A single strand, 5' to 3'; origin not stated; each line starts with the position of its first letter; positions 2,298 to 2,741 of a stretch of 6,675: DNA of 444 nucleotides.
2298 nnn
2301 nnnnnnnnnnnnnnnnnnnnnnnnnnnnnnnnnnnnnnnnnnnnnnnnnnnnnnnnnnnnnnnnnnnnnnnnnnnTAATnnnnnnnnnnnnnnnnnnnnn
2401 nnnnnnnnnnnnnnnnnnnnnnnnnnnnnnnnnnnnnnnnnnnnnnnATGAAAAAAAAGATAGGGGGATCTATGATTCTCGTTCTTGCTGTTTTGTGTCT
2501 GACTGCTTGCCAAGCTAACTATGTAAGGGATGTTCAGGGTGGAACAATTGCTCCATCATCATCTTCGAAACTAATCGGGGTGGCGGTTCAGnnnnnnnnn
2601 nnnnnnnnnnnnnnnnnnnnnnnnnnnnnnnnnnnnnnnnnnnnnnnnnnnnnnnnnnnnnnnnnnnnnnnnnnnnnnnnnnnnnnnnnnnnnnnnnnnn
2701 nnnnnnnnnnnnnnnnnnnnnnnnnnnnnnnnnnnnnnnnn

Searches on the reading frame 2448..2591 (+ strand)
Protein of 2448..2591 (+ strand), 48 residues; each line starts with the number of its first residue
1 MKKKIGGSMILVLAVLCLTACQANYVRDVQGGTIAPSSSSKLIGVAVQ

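Call 22: search_dna_similar(query=window:2448-2591:+, collection=plasmids, mode=protein, max_rows=60, rows=spread, max_evalue=0.001)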
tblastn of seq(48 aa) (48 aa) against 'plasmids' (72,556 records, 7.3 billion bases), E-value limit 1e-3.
Records with a match: 1429; places in all: 1505; records where one place covers at least 80% of the query: 1325.
Best place of each record, by identity: >=99% 28; 95-99% 3; 80-90% 15; 60-80% 1222; <60% 161.
By first word of the organism name: Klebsiella 797; Escherichia 519; Salmonella 38; Shigella 35; Citrobacter 18; Enterobacter 7; Raoultella 7; Edwardsiella 4; Serratia 2; uncultured 2.
By predicted mobility (MOB-suite, as given by PLSDB): mobilizable 1292; non-mobilizable 69; conjugative 68.
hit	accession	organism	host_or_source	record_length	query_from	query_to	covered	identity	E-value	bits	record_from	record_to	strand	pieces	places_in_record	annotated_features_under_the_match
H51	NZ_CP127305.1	Escherichia coli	Bos taurus,Cell culture,feces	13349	1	48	100%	100.0%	6e-23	96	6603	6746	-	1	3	colicin release lysis protein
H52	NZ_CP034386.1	Escherichia coli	Calf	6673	1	48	100%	100.0%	6e-23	96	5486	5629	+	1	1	colicin release lysis protein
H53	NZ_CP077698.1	Salmonella enterica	environmental,pond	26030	1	48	100%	70.8%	3e-15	74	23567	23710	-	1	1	colicin release lysis protein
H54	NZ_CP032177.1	Klebsiella pneumoniae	-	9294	1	48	100%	63.3%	1e-11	63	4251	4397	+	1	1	colicin release lysis protein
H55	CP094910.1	Klebsiella pneumoniae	Homo sapiens,whole organism,rectum ...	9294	1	48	100%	63.3%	1e-11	63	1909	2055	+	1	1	colicin release lysis protein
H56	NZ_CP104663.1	Klebsiella pneumoniae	Homo sapiens,urine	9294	1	48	100%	63.3%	1e-11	63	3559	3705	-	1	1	colicin release lysis protein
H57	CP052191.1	Klebsiella pneumoniae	Homo sapiens,blood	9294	1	48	100%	63.3%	1e-11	63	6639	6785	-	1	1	colicin release lysis protein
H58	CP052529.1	Klebsiella pneumoniae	Homo sapiens,blood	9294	1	48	100%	63.3%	1e-11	63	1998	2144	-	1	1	colicin release lysis protein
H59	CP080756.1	Klebsiella pneumoniae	Homo sapiens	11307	1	48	100%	63.3%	1e-11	63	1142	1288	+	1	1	record has no annotation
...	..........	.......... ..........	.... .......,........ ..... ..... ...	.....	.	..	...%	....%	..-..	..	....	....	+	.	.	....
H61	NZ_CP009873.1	Klebsiella pneumoniae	perirectal swab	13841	1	48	100%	63.3%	1e-11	63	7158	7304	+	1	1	colicin release lysis protein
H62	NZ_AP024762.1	Klebsiella pneumoniae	Homo sapiens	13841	1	48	100%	63.3%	1e-11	63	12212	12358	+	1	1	colicin release lysis protein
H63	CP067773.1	Klebsiella pneumoniae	Homo sapiens,urine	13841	1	48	100%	63.3%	1e-11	63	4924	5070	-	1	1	colicin release lysis protein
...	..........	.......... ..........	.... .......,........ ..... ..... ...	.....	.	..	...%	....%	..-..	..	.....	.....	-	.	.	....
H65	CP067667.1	Klebsiella pneumoniae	Homo sapiens,urine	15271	1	48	100%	63.3%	1e-11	63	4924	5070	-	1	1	colicin release lysis protein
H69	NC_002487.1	Escherichia coli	-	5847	1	48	100%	62.5%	1e-11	63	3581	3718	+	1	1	crl: colicin R system lysis protein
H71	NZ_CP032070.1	Escherichia coli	Avian,Pure culture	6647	1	48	100%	60.4%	5e-11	61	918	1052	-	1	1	none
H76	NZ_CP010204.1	Escherichia coli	mouse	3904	3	48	96%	63.0%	6e-8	53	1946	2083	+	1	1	colicin release lysis protein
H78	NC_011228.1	Escherichia coli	-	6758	3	48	96%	60.9%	4e-8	53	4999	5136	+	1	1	colicin release lysis protein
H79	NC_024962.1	Escherichia coli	-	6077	3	48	96%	60.9%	1e-7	52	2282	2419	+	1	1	colicin release lysis protein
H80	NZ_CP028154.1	Salmonella enterica subsp. enterica serovar Enteritidis ...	Raw almonds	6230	3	48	96%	60.9%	3e-7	50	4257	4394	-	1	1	colicin release lysis protein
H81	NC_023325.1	Escherichia coli ACN001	-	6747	3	48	96%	60.9%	3e-7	50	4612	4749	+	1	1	colicin release lysis protein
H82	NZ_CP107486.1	Klebsiella pneumoniae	Homo sapiens,sputum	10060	9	48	83%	70.0%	1e-11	63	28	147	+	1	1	colicin release lysis protein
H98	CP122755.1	Escherichia coli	Sus scrofa,feces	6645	3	48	96%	58.7%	2e-11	62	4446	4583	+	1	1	colicin release lysis protein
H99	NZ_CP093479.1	Klebsiella pneumoniae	Homo sapiens,Isolated from peritoneal ...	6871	9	48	83%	67.5%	1e-10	60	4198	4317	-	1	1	colicin release lysis protein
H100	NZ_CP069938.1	Escherichia coli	Homo sapiens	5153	1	48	100%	56.3%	2e-10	60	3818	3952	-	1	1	colicin release lysis protein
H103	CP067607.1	Klebsiella pneumoniae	Homo sapiens,urine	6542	9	48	83%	65.0%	2e-10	60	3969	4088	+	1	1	colicin release lysis protein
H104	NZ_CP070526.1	Klebsiella pneumoniae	Homo sapiens,swab from around the ...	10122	18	48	65%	77.4%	7e-9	56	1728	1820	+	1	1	colicin release lysis protein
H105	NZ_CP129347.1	Escherichia coli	Homo sapiens,anal swab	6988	19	48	63%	76.7%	1e-8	55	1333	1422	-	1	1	colicin release lysis protein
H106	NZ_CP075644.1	Escherichia coli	Homo sapiens,stool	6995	10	48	81%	59.0%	2e-9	57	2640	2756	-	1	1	colicin release lysis protein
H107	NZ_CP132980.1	Escherichia coli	animal,Beef Cattle Feces - Rectal Grab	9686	9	48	83%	52.5%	4e-7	50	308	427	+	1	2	colicin release lysis protein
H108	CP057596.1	Escherichia coli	culture,Pooled cattle faecal samples ...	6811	6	48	90%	48.8%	2e-8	54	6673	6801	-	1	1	colicin release lysis protein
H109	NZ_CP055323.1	Klebsiella grimontii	culture,Freshwater sample from upstream ...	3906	10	42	69%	57.6%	1e-5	46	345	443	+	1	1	colicin release lysis protein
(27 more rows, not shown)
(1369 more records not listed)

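Call 23: get_annotated_region(hit=H53, flank=700)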
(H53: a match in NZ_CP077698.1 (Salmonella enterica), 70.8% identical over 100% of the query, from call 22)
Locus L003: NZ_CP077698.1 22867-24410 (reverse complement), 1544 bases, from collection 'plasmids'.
description: Salmonella enterica subsp. enterica strain CFSAN058598 plasmid pCFSAN058598_02, complete sequence
organism: Salmonella enterica (NCBI taxid 59201)
taxonomy: Bacteria; Pseudomonadota; Gammaproteobacteria; Enterobacterales; Enterobacteriaceae; Salmonella; Salmonella enterica
host: -; source: environmental,pond; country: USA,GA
typing (MOB-suite, as given by PLSDB): non-mobilizable; replicon IncFII; mating-pair formation MPF_T
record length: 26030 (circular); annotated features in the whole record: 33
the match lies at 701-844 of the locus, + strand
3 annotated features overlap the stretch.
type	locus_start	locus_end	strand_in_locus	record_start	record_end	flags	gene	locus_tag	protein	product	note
CDS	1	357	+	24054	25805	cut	-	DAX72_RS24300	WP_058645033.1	colicin-like bacteriocin tRNase domain-containing protein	-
CDS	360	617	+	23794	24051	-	-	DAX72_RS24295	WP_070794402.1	bacteriocin immunity protein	-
CDS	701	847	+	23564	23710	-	-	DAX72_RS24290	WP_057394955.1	colicin release lysis protein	GO:0019835 - cytolysis [Evidence IEA]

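Call 24: get_annotated_region(hit=H54, flank=700)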
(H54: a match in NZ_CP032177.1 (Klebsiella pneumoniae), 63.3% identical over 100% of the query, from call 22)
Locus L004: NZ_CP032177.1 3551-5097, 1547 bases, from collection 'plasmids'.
description: Klebsiella pneumoniae strain AR_0135 plasmid unnamed2, complete sequence
organism: Klebsiella pneumoniae (NCBI taxid 573)
taxonomy: Bacteria; Pseudomonadota; Gammaproteobacteria; Enterobacterales; Enterobacteriaceae; Klebsiella; Klebsiella pneumoniae
host: -; source: -; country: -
typing (MOB-suite, as given by PLSDB): mobilizable; replicon ColRNAI_rep_cluster_1857; relaxase MOBC
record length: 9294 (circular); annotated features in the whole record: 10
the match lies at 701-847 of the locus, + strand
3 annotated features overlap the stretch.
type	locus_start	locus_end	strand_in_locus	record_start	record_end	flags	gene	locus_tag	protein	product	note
CDS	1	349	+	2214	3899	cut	-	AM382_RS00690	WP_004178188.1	colicin-like bacteriocin tRNase domain-containing protein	-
CDS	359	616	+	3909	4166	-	-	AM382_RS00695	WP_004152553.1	cloacin immunity family protein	-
CDS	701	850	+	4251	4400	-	-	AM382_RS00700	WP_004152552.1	colicin release lysis protein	GO:0019835 - cytolysis [Evidence IEA]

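Call 25: get_annotated_region(hit=H69, flank=700)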
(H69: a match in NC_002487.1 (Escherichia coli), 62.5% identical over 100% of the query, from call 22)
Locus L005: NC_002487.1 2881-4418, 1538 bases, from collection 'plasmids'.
description: Escherichia coli plasmid pCol-let, complete sequence
organism: Escherichia coli (NCBI taxid 562)
taxonomy: Bacteria; Pseudomonadota; Gammaproteobacteria; Enterobacterales; Enterobacteriaceae; Escherichia; Escherichia coli
host: -; source: -; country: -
typing (MOB-suite, as given by PLSDB): mobilizable; replicon rep_cluster_2350
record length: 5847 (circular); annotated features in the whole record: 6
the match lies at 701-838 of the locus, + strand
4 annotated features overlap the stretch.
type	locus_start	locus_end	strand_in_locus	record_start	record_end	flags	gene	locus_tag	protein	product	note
CDS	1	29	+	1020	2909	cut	cya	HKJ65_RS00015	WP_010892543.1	pore-forming bacteriocin colicin Y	-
CDS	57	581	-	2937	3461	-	cui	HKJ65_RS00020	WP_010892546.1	colicin immunity protein Cui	GO:0030153 - bacteriocin immunity [Evidence IEA]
CDS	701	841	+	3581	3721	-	crl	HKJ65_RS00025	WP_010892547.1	colicin R system lysis protein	-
CDS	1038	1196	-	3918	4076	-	-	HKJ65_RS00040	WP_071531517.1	replication initiation protein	-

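Call 26: get_annotated_region(hit=H71, flank=700)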
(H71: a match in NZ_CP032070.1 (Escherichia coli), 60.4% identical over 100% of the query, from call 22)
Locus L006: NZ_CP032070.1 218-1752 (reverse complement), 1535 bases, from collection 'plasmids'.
description: Escherichia coli strain E166 plasmid p.E166-P4, complete sequence
organism: Escherichia coli (NCBI taxid 562)
taxonomy: Bacteria; Pseudomonadota; Gammaproteobacteria; Enterobacterales; Enterobacteriaceae; Escherichia; Escherichia coli
host: -; source: Avian,Pure culture; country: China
typing (MOB-suite, as given by PLSDB): mobilizable; replicon rep_cluster_2350; relaxase MOBP
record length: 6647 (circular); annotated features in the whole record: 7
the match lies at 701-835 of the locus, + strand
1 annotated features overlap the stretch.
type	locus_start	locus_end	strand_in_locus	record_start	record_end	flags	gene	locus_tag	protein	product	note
CDS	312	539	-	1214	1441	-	-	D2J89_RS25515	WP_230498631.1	colicin E1 immunity protein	-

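Call 27: get_annotated_region(hit=H76, flank=700)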
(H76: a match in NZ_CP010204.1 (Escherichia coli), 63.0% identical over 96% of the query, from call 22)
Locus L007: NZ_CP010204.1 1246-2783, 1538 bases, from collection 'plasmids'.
description: Escherichia coli strain M10 plasmid D, complete sequence
organism: Escherichia coli (NCBI taxid 562)
taxonomy: Bacteria; Pseudomonadota; Gammaproteobacteria; Enterobacterales; Enterobacteriaceae; Escherichia; Escherichia coli
host: -; source: mouse; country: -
typing (MOB-suite, as given by PLSDB): non-mobilizable; replicon rep_cluster_2131
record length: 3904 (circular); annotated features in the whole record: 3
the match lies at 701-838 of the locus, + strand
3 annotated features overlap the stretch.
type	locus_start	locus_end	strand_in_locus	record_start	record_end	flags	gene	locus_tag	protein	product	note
CDS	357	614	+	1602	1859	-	-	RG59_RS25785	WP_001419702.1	cloacin immunity family protein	-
CDS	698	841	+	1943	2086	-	-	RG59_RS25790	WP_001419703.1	colicin release lysis protein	GO:0019835 - cytolysis [Evidence IEA]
CDS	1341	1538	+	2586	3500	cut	-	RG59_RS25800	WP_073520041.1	replication initiation protein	-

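Call 28: get_annotated_region(hit=H78, flank=700)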
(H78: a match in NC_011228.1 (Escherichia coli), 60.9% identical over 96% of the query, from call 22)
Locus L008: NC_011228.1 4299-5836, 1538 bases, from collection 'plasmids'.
description: Escherichia coli plasmid pO26-S4, complete sequence
organism: Escherichia coli (NCBI taxid 562)
taxonomy: Bacteria; Pseudomonadota; Gammaproteobacteria; Enterobacterales; Enterobacteriaceae; Escherichia; Escherichia coli
host: -; source: -; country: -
typing (MOB-suite, as given by PLSDB): mobilizable; replicon rep_cluster_2150; relaxase MOBQ
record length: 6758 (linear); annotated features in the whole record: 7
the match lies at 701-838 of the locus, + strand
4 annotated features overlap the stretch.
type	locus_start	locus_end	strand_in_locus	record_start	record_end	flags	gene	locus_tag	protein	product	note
CDS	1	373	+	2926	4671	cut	col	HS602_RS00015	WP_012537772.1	colicin-E2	-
CDS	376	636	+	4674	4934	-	-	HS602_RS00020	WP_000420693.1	bacteriocin immunity protein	-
CDS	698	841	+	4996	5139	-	-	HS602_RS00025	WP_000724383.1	colicin release lysis protein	GO:0019835 - cytolysis [Evidence IEA]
CDS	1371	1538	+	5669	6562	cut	-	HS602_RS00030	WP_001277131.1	replication initiation protein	-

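Call 29: get_annotated_region(hit=H79, flank=700)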
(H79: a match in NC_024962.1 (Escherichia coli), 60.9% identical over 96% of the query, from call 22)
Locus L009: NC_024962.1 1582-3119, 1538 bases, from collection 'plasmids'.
description: Escherichia coli plasmid ColE7-K317, complete sequence
organism: Escherichia coli (NCBI taxid 562)
taxonomy: Bacteria; Pseudomonadota; Gammaproteobacteria; Enterobacterales; Enterobacteriaceae; Escherichia; Escherichia coli
host: -; source: -; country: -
typing (MOB-suite, as given by PLSDB): mobilizable; replicon Col156; relaxase MOBQ
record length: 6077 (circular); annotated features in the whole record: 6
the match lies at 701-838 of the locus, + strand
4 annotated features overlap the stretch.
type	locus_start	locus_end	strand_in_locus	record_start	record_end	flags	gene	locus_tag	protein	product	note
CDS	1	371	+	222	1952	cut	-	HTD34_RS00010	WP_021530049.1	colicin E7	-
CDS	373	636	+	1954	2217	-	-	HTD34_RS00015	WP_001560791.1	bacteriocin immunity protein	-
CDS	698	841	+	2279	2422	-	-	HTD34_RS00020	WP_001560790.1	colicin release lysis protein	GO:0019835 - cytolysis [Evidence IEA]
CDS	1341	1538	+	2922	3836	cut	-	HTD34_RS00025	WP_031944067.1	replication initiation protein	-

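Call 30: get_annotated_region(hit=H80, flank=700)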
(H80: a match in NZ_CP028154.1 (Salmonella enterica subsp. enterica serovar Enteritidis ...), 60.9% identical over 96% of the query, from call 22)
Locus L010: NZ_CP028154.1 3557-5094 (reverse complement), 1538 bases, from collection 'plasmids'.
description: Salmonella enterica subsp. enterica serovar Enteritidis str. RM2968 plasmid pRM2968-3, complete sequence
organism: Salmonella enterica subsp. enterica serovar Enteritidis str. RM2968 (NCBI taxid 998822)
taxonomy: Bacteria; Pseudomonadota; Gammaproteobacteria; Enterobacterales; Enterobacteriaceae; Salmonella; Salmonella enterica; Salmonella enterica subsp. enterica serovar Enteritidis str. RM2968
host: -; source: Raw almonds; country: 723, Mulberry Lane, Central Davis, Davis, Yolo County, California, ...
typing (MOB-suite, as given by PLSDB): mobilizable; replicon Col156; relaxase MOBQ
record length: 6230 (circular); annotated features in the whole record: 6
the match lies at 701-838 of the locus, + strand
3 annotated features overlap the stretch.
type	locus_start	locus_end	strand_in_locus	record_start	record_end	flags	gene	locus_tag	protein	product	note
CDS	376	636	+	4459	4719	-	-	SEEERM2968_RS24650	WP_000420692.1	bacteriocin immunity protein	-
CDS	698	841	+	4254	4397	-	-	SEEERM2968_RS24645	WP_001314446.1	colicin release lysis protein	GO:0019835 - cytolysis [Evidence IEA]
CDS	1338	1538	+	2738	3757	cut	-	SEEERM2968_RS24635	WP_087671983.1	replication initiation protein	-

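Call 31: get_annotated_region(hit=H81, flank=700)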
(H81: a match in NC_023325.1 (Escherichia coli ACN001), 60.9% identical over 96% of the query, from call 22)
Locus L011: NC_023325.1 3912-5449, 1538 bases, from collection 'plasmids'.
description: Escherichia coli ACN001 plasmid pACN001-D, complete sequence
organism: Escherichia coli ACN001 (NCBI taxid 1311757)
taxonomy: Bacteria; Pseudomonadota; Gammaproteobacteria; Enterobacterales; Enterobacteriaceae; Escherichia; Escherichia coli; Escherichia coli ACN001
host: -; source: -; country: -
typing (MOB-suite, as given by PLSDB): mobilizable; replicon rep_cluster_2131; relaxase MOBQ
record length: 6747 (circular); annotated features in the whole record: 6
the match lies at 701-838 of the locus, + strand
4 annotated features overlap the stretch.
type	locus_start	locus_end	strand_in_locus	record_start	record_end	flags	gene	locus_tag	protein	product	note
CDS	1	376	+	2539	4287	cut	col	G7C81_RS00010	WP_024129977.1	colicin-E9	-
CDS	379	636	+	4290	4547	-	-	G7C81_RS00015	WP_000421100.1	bacteriocin immunity protein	-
CDS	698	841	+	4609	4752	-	-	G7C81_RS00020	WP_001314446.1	colicin release lysis protein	GO:0019835 - cytolysis [Evidence IEA]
CDS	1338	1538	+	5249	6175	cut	-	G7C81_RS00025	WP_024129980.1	replication initiation protein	-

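Call 32: get_annotated_region(hit=H82, flank=700)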
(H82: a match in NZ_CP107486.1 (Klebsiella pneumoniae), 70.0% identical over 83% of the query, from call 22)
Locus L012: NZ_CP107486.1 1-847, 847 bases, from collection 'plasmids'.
description: Klebsiella pneumoniae strain CRKP_8 plasmid unnamed3, complete sequence
organism: Klebsiella pneumoniae (NCBI taxid 573)
taxonomy: Bacteria; Pseudomonadota; Gammaproteobacteria; Enterobacterales; Enterobacteriaceae; Klebsiella; Klebsiella pneumoniae
host: -; source: Homo sapiens,sputum; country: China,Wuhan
typing (MOB-suite, as given by PLSDB): mobilizable; replicon ColRNAI_rep_cluster_1857; relaxase MOBC
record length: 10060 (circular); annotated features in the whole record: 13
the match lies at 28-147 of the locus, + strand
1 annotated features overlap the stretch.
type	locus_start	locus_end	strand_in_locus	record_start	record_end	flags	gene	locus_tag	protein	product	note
CDS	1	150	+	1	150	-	-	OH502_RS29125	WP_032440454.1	colicin release lysis protein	GO:0019835 - cytolysis [Evidence IEA]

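Call 33: get_annotated_region(hit=H98, flank=700)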
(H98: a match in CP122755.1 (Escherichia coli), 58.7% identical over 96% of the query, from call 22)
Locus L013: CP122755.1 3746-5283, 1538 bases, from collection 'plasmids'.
description: Escherichia coli strain ETEC1743 plasmid unnamed4, complete sequence
organism: Escherichia coli (NCBI taxid 562)
taxonomy: Bacteria; Pseudomonadota; Gammaproteobacteria; Enterobacterales; Enterobacteriaceae; Escherichia; Escherichia coli
host: -; source: Sus scrofa,feces; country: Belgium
typing (MOB-suite, as given by PLSDB): mobilizable; replicon rep_cluster_2150; relaxase MOBQ
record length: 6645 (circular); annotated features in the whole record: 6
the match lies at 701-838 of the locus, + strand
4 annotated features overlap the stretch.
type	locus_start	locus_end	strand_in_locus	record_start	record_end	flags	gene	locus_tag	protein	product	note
CDS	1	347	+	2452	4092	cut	-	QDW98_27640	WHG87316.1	colicin-like bacteriocin tRNase domain-containing protein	-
CDS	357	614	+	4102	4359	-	-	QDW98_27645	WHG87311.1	cloacin immunity family protein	-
CDS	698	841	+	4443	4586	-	-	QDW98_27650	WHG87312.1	colicin release lysis protein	-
CDS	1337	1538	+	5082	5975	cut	-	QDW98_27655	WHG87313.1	replication initiation protein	-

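Call 34: get_annotated_region(hit=H99, flank=700)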
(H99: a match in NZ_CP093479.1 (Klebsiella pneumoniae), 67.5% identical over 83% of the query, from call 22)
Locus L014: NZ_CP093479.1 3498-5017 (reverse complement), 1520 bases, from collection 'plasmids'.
description: Klebsiella pneumoniae strain VA569 plasmid pVA569-7, complete sequence
organism: Klebsiella pneumoniae (NCBI taxid 573)
taxonomy: Bacteria; Pseudomonadota; Gammaproteobacteria; Enterobacterales; Enterobacteriaceae; Klebsiella; Klebsiella pneumoniae
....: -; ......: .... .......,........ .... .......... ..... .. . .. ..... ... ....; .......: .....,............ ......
typing (MOB-suite, as given by PLSDB): mobilizable; replicon rep_cluster_2350; relaxase MOBP
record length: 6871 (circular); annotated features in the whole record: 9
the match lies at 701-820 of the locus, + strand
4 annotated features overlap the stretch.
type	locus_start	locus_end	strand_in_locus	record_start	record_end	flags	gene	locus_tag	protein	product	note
CDS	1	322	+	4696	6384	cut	-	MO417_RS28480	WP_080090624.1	colicin-like bacteriocin tRNase domain-containing protein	-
CDS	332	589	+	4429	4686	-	-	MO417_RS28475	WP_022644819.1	colicin E3-like toxin immunity protein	GO:0030153 - bacteriocin immunity [Evidence IEA]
CDS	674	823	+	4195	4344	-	-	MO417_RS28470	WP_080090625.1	colicin release lysis protein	GO:0019835 - cytolysis [Evidence IEA]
CDS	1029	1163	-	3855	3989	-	-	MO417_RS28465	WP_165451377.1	replication initiation protein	-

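Call 35: get_annotated_region(hit=H100, flank=700)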
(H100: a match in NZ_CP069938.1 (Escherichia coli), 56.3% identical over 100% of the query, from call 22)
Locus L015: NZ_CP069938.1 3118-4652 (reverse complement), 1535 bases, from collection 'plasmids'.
description: Escherichia coli strain FDAARGOS_1302 plasmid unnamed4, complete sequence
organism: Escherichia coli (NCBI taxid 562)
taxonomy: Bacteria; Pseudomonadota; Gammaproteobacteria; Enterobacterales; Enterobacteriaceae; Escherichia; Escherichia coli
host: -; source: Homo sapiens; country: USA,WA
typing (MOB-suite, as given by PLSDB): mobilizable; replicon rep_cluster_2350; relaxase MOBF
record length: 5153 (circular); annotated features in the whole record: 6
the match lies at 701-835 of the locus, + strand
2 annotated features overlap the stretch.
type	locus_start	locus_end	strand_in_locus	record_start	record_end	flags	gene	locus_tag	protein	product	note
CDS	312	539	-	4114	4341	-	-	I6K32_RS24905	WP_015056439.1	colicin E1 immunity protein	-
CDS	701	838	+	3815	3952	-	-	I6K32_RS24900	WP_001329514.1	colicin release lysis protein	GO:0019835 - cytolysis [Evidence IEA]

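Call 36: get_annotated_region(hit=H103, flank=700)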
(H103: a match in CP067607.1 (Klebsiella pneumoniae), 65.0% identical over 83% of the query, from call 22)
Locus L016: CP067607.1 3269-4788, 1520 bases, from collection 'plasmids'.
description: Klebsiella pneumoniae strain ARLG-4865 plasmid pC596_2, complete sequence
organism: Klebsiella pneumoniae (NCBI taxid 573)
taxonomy: Bacteria; Pseudomonadota; Gammaproteobacteria; Enterobacterales; Enterobacteriaceae; Klebsiella; Klebsiella pneumoniae
host: -; source: Homo sapiens,urine; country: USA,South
typing (MOB-suite, as given by PLSDB): mobilizable; replicon rep_cluster_2401
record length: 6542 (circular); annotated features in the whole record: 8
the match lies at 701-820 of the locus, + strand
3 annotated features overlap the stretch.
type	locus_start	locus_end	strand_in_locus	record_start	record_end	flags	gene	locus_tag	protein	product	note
CDS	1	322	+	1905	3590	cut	-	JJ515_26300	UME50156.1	cloacin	-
CDS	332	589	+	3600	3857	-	-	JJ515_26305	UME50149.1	cloacin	-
CDS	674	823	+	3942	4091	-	-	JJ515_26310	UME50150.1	colicin release lysis protein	-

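Call 37: get_annotated_region(hit=H104, flank=700)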
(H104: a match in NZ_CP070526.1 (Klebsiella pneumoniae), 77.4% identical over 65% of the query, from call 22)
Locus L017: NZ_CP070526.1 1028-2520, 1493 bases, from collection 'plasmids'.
description: Klebsiella pneumoniae strain KP47693 plasmid p47693_ColRNAI, complete sequence
organism: Klebsiella pneumoniae (NCBI taxid 573)
taxonomy: Bacteria; Pseudomonadota; Gammaproteobacteria; Enterobacterales; Enterobacteriaceae; Klebsiella; Klebsiella pneumoniae
host: -; source: Homo sapiens,swab from around the abdominal drainage; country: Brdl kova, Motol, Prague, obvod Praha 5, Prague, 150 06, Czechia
typing (MOB-suite, as given by PLSDB): mobilizable; replicon ColRNAI_rep_cluster_1857; relaxase MOBC
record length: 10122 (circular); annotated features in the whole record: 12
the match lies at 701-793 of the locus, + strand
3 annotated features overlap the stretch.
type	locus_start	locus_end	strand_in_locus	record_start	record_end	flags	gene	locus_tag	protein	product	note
CDS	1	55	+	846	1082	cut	-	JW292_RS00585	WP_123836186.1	colicin release lysis protein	GO:0019835 - cytolysis [Evidence IEA]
CDS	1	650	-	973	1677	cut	-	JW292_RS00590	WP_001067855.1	IS6-like element IS26 family transposase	GO:0006313 - DNA transposition [Evidence IEA]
CDS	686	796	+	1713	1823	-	-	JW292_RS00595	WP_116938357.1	colicin release lysis protein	GO:0019835 - cytolysis [Evidence IEA]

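Call 38: get_annotated_region(hit=H105, flank=700)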
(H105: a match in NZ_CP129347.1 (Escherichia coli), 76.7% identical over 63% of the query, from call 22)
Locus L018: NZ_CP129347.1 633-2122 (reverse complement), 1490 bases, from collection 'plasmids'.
description: Escherichia coli strain STEC1590 plasmid p_STEC1590_2, complete sequence
organism: Escherichia coli (NCBI taxid 562)
taxonomy: Bacteria; Pseudomonadota; Gammaproteobacteria; Enterobacterales; Enterobacteriaceae; Escherichia; Escherichia coli
host: -; source: Homo sapiens,anal swab; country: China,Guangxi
typing (MOB-suite, as given by PLSDB): mobilizable; replicon rep_cluster_2350; relaxase MOBP,MOBP,MOBP
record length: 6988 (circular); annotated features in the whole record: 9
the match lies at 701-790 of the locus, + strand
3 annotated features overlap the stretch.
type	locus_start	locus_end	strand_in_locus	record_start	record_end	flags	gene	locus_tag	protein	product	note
CDS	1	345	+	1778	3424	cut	cka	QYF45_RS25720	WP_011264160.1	pore-forming bacteriocin colicin K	-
CDS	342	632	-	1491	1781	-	cki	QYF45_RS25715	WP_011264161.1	colicin K immunity protein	-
CDS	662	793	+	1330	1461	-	-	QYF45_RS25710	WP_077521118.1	colicin release lysis protein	GO:0019835 - cytolysis [Evidence IEA]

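Call 39: get_annotated_region(hit=H106, flank=700)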
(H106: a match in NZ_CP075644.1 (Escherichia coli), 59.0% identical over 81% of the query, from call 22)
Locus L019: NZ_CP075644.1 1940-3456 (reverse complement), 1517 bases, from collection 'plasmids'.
description: Escherichia coli strain S19-141 plasmid pS19_141-d, complete sequence
organism: Escherichia coli (NCBI taxid 562)
taxonomy: Bacteria; Pseudomonadota; Gammaproteobacteria; Enterobacterales; Enterobacteriaceae; Escherichia; Escherichia coli
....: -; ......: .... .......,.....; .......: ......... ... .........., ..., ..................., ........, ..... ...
typing (MOB-suite, as given by PLSDB): mobilizable; replicon rep_cluster_2350; relaxase MOBP,MOBP
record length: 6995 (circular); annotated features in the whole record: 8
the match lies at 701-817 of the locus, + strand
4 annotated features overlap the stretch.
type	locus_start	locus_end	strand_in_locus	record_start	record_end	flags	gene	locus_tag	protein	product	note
CDS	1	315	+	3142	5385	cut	-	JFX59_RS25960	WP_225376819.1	S-type pyocin domain-containing protein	-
CDS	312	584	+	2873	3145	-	-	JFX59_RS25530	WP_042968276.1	hypothetical protein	-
CDS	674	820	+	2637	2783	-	-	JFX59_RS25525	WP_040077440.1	colicin release lysis protein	GO:0019835 - cytolysis [Evidence IEA]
CDS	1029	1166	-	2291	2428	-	-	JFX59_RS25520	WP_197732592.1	replication initiation protein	-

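Call 40: get_annotated_region(hit=H107, flank=700)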
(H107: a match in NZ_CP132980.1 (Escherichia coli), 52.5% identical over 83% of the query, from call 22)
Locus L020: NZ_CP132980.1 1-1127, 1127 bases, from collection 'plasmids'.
description: Escherichia coli strain ARS-C101 plasmid p1303_5, complete sequence
organism: Escherichia coli (NCBI taxid 562)
taxonomy: Bacteria; Pseudomonadota; Gammaproteobacteria; Enterobacterales; Enterobacteriaceae; Escherichia; Escherichia coli
host: -; source: animal,Beef Cattle Feces - Rectal Grab; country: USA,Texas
typing (MOB-suite, as given by PLSDB): non-mobilizable; replicon rep_cluster_2350
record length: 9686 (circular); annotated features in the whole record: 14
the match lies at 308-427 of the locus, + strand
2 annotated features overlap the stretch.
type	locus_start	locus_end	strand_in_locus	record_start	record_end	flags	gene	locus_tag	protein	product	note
CDS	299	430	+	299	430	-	-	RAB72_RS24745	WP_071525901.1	colicin release lysis protein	GO:0019835 - cytolysis [Evidence IEA]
CDS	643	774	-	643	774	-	-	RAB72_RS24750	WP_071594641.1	replication initiation protein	-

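Call 41: get_annotated_region(hit=H108, flank=700)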
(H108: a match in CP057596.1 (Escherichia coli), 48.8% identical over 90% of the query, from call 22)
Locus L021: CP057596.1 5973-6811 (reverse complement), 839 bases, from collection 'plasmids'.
description: Escherichia coli strain RHB21-C20 plasmid pRHB21-C20_3, complete sequence
organism: Escherichia coli (NCBI taxid 562)
taxonomy: Bacteria; Pseudomonadota; Gammaproteobacteria; Enterobacterales; Enterobacteriaceae; Escherichia; Escherichia coli
host: -; source: culture,Pooled cattle faecal samples collected from floor of farm; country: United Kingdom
typing (MOB-suite, as given by PLSDB): mobilizable; replicon rep_cluster_2350; relaxase MOBP
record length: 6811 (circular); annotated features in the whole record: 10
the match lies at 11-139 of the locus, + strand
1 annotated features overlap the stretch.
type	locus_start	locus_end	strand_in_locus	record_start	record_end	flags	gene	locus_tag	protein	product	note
CDS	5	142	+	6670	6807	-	-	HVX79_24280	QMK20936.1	colicin release lysis protein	-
